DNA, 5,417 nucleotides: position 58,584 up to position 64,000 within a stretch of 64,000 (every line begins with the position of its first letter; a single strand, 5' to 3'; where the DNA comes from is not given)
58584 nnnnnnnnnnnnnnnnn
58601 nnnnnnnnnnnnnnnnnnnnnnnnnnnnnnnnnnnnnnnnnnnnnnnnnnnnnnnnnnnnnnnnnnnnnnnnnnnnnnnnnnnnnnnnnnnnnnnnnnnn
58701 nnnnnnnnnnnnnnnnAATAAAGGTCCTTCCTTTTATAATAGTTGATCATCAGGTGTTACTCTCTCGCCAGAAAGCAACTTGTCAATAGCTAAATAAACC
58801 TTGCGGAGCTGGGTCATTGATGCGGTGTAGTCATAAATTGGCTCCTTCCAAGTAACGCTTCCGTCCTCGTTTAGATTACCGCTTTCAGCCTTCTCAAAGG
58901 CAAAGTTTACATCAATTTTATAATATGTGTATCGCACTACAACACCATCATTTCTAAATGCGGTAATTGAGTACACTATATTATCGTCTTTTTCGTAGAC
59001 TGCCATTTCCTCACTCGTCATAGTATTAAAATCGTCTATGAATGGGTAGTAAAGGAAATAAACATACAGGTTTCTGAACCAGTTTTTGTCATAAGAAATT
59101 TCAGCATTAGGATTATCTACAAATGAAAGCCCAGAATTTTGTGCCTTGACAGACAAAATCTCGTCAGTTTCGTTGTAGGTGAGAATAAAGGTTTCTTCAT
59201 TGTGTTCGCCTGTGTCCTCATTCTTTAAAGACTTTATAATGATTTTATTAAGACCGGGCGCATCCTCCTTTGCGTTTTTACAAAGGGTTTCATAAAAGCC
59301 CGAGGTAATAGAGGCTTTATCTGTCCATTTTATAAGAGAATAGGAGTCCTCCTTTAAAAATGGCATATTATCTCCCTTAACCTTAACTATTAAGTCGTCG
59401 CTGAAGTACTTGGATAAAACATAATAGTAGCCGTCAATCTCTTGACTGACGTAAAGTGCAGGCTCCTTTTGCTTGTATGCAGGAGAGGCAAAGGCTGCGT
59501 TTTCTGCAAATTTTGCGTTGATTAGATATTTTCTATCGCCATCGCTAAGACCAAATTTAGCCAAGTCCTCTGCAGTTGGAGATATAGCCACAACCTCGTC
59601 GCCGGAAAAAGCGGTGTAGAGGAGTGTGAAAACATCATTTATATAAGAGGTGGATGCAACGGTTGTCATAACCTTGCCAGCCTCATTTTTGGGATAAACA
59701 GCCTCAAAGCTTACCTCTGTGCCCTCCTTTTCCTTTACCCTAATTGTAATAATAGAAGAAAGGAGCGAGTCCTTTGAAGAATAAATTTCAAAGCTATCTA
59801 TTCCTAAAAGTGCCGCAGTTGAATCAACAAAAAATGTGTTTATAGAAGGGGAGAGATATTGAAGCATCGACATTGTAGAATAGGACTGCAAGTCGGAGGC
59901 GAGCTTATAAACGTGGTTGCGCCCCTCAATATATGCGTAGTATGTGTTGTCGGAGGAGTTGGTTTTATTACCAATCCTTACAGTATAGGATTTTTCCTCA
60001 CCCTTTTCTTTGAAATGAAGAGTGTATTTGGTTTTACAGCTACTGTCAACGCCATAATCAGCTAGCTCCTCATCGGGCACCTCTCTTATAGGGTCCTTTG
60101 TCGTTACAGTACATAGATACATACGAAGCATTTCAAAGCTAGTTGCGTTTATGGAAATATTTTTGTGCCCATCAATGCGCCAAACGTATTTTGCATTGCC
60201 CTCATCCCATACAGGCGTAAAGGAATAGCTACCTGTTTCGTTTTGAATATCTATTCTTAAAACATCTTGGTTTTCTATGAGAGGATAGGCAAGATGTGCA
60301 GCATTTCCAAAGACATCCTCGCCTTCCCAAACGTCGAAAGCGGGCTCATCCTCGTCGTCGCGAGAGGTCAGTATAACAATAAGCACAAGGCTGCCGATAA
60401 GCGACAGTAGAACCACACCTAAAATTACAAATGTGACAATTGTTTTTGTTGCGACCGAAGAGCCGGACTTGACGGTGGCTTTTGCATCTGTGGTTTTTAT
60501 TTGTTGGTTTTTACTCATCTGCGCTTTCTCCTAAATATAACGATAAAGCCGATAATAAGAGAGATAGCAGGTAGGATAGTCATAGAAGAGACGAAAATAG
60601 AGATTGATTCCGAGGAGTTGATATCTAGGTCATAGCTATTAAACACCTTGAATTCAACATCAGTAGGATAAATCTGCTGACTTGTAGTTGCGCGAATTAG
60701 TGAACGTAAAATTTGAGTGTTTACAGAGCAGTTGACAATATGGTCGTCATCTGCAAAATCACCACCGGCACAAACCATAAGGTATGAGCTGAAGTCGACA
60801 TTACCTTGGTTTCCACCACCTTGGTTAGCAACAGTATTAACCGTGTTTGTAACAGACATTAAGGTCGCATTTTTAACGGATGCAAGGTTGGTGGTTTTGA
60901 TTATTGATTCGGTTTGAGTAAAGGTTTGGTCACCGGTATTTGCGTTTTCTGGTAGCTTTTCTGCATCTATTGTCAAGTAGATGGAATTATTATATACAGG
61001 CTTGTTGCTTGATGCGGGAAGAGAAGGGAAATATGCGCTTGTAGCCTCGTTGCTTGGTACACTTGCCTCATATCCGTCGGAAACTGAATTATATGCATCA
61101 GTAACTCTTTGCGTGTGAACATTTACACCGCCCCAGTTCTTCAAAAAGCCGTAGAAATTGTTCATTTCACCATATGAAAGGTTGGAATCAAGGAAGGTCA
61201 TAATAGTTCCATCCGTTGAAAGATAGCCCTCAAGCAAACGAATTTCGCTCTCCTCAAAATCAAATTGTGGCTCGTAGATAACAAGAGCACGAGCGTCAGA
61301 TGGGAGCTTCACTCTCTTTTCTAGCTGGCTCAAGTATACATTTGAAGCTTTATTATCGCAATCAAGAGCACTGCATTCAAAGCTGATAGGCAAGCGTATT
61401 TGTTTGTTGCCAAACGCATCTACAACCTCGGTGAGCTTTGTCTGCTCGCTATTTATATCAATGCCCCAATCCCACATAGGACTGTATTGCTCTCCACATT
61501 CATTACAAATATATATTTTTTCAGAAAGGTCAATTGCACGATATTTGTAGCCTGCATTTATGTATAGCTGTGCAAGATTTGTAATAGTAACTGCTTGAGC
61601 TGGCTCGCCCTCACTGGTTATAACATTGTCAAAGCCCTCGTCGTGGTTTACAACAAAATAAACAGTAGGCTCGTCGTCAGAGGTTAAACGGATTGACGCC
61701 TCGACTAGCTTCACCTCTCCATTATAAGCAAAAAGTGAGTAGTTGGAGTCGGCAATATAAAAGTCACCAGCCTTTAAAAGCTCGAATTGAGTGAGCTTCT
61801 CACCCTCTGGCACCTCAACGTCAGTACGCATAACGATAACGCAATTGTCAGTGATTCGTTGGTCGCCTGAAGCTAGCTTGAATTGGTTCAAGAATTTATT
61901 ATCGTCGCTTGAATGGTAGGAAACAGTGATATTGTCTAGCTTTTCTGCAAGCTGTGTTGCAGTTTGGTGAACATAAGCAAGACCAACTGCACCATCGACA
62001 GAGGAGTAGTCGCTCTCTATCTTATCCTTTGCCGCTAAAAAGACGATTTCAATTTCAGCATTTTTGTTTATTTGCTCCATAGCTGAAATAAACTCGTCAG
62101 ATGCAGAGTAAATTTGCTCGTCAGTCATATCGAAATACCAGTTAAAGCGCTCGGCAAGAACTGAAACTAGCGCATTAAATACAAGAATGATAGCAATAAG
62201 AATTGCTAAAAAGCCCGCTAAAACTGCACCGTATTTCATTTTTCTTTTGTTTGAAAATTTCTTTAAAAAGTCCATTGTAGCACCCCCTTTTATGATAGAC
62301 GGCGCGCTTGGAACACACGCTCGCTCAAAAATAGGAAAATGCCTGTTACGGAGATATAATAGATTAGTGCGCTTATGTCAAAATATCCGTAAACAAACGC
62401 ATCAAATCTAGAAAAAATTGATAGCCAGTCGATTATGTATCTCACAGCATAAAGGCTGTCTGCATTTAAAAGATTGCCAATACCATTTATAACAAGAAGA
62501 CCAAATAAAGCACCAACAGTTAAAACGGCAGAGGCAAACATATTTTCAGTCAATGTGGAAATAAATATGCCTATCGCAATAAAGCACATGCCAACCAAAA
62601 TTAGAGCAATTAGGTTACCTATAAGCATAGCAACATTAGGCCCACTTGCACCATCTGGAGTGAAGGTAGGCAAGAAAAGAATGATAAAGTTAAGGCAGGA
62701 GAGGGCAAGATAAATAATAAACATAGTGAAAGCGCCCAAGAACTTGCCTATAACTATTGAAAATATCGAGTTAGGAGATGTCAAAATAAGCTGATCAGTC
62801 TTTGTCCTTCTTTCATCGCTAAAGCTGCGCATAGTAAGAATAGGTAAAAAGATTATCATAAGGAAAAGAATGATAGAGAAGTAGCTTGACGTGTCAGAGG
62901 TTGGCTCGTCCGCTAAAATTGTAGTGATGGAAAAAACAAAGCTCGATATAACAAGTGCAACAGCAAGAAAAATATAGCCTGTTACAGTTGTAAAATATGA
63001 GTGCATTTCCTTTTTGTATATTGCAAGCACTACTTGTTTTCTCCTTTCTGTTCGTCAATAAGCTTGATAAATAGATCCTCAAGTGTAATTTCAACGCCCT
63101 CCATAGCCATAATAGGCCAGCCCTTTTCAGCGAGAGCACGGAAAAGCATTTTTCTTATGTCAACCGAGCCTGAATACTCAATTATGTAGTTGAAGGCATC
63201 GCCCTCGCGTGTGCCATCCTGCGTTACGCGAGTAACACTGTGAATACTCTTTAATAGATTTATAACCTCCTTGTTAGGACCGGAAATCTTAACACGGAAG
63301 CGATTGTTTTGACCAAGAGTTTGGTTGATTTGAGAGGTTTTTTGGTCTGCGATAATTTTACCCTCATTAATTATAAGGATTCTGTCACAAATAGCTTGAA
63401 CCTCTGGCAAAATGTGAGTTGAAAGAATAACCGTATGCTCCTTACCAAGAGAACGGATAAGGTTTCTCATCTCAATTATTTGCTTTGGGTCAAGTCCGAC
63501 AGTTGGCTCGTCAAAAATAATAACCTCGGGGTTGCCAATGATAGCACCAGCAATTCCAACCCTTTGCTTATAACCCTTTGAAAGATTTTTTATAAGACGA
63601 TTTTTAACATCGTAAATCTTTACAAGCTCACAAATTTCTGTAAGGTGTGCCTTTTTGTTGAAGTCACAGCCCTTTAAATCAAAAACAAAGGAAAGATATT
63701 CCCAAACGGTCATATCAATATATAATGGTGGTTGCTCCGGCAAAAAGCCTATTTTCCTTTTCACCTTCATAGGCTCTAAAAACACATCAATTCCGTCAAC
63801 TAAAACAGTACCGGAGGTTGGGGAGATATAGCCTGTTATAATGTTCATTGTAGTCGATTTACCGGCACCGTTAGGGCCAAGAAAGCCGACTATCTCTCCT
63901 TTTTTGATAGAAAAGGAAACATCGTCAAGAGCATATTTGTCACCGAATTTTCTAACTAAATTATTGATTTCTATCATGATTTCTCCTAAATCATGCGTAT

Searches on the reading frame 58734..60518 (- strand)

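Call 37: search_protein_families(library=pfam, proteins=[window:58734-60518:-])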
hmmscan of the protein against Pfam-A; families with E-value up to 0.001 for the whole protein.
window:58734-60518:- (594 aa): 1 family
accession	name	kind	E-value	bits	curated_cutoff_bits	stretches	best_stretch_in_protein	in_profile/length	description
PF14238.11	DUF4340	-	8e-12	46.2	25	1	113-325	1-181/183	Domain of unknown function (DUF4340)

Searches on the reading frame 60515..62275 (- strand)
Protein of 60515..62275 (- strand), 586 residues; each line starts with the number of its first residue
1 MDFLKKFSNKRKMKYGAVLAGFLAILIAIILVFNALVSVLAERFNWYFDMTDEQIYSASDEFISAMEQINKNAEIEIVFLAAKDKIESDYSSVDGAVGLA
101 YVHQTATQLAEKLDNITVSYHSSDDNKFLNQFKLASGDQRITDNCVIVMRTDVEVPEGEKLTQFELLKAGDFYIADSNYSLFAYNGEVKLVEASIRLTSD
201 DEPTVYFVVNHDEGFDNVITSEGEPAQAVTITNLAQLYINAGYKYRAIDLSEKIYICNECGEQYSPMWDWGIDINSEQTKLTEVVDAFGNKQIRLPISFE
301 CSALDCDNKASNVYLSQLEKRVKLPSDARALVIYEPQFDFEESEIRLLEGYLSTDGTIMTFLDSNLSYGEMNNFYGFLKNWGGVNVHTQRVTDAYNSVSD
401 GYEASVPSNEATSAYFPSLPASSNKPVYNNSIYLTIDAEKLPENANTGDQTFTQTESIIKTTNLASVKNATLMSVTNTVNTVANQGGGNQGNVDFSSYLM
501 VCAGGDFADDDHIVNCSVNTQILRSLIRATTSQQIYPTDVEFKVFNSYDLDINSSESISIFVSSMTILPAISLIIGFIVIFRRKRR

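Call 37: search_protein_families(library=pfam, proteins=[window:60515-62275:-])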
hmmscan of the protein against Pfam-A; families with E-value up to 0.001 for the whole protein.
window:60515-62275:- (586 aa): 1 family
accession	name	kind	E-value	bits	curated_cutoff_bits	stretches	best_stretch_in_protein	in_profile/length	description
PF09822.16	ABC_transp_aux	-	2.8e-06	27.3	34.7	1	318-479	36-203/288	ABC-type uncharacterized transport system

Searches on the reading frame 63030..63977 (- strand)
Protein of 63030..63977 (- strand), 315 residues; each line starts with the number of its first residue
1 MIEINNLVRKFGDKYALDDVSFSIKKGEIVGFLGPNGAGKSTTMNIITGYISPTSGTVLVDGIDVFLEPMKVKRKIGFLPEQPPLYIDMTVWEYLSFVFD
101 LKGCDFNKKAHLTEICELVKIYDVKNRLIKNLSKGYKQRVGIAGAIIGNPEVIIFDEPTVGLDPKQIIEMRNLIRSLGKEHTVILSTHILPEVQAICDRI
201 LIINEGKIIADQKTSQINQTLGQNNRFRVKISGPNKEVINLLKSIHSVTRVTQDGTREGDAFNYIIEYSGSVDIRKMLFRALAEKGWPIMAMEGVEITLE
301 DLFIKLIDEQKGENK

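Call 37: search_protein_families(library=pfam, proteins=[window:63030-63977:-])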
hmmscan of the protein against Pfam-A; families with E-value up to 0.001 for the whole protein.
window:63030-63977:- (315 aa): 3 families
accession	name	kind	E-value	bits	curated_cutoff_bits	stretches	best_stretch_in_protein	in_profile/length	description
PF00005.33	ABC_tran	-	1.8e-33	116.5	25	1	17-159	1-136/137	ABC transporter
PF13304.12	AAA_21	-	1.5e-10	42.1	27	1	123-189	229-299/304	AAA domain, putative AbiEii toxin, Type IV TA system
PF13732.12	DrrA1-3_C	-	0.00015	22.8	27.4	1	223-306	11-80/81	ATP-binding protein DrrA1-3-like, C-terminal domain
